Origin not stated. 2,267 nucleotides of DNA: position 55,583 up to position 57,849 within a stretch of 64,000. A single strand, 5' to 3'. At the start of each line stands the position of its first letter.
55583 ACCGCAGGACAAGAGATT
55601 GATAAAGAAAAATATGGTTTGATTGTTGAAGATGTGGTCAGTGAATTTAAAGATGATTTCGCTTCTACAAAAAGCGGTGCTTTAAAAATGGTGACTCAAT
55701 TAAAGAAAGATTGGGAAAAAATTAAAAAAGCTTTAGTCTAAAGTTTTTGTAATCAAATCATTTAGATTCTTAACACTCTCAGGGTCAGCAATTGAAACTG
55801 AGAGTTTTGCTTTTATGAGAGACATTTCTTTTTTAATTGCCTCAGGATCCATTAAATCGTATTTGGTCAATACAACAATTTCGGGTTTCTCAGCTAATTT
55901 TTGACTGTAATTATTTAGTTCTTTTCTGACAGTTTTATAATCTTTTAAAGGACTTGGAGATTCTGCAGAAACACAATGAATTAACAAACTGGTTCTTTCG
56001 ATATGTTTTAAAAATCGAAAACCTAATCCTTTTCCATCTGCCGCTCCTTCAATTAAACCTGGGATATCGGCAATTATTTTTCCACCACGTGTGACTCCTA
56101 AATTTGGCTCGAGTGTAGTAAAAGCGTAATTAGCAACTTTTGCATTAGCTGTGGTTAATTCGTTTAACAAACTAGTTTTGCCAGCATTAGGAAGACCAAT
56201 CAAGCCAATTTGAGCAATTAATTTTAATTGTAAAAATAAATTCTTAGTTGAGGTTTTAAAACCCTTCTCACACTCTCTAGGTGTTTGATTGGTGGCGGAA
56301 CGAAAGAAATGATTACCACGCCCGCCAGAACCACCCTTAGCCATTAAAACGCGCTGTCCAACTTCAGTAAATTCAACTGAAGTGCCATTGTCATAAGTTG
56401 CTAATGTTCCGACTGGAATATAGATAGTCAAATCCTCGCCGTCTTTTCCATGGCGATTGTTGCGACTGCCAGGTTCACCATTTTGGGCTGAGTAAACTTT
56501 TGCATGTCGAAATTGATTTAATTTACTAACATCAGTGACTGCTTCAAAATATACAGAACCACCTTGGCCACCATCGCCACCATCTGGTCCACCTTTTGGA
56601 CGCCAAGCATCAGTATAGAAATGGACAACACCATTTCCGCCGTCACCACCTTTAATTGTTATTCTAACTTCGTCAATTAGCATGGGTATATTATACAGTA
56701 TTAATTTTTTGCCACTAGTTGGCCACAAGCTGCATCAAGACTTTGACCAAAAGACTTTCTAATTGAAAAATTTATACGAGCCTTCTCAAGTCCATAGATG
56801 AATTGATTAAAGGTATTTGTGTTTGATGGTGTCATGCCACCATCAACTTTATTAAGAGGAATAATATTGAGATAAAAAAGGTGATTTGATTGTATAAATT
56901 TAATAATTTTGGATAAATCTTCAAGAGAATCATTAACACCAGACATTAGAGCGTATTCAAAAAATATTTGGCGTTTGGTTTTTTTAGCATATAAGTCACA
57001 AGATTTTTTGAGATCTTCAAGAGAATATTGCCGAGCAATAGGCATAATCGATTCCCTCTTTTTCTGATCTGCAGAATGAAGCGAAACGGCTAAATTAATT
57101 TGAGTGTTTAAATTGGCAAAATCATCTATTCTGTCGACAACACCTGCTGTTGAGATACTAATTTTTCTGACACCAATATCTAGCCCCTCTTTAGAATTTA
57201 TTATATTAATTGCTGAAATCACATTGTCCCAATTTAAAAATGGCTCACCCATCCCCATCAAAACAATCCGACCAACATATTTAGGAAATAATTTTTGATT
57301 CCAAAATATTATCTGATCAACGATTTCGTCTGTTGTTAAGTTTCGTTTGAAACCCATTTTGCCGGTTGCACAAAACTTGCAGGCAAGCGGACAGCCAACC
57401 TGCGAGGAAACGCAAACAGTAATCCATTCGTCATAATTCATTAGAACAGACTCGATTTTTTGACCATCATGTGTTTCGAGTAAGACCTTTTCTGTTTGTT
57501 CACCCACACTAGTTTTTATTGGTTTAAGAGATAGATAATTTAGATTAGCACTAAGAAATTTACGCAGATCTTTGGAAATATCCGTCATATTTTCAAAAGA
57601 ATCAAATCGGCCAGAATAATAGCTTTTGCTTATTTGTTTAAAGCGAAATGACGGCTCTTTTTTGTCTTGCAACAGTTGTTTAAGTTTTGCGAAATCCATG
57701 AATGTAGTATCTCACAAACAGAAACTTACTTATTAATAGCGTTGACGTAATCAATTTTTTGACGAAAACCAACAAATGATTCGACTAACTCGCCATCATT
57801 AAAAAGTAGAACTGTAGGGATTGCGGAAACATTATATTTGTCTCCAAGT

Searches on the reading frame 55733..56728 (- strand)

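Call 66: search_protein_families(library=pfam, proteins=[window:55733-56728:-], max_evalue=0.0001)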
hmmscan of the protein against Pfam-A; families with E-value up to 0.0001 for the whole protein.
window:55733-56728:- (331 aa): 3 families
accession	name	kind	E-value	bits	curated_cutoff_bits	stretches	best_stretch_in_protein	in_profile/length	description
PF01018.28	GTP1_OBG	-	6.1e-49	166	27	1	18-170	1-155/155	GTP1/OBG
PF01926.29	MMR_HSR1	-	1.2e-24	87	21.9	1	173-289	1-113/113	50S ribosome-binding GTPase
PF02421.24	FeoB_N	-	7e-11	42.3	27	1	173-314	2-139/156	Ferrous iron transport protein B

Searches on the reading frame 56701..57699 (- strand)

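Call 66: search_protein_families(library=pfam, proteins=[window:56701-57699:-], max_evalue=0.0001)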
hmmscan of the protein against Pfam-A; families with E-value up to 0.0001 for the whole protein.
window:56701-57699:- (332 aa): 2 families
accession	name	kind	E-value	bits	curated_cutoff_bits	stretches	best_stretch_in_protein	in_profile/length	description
PF04055.27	Radical_SAM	-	2e-18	67.5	29.5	1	98-264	2-161/166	Radical SAM superfamily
PF21016.3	RlmN_N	-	1.4e-08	34.8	24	1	1-51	6-56/60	Ribosomal RNA large subunit methyltransferase N-terminal domain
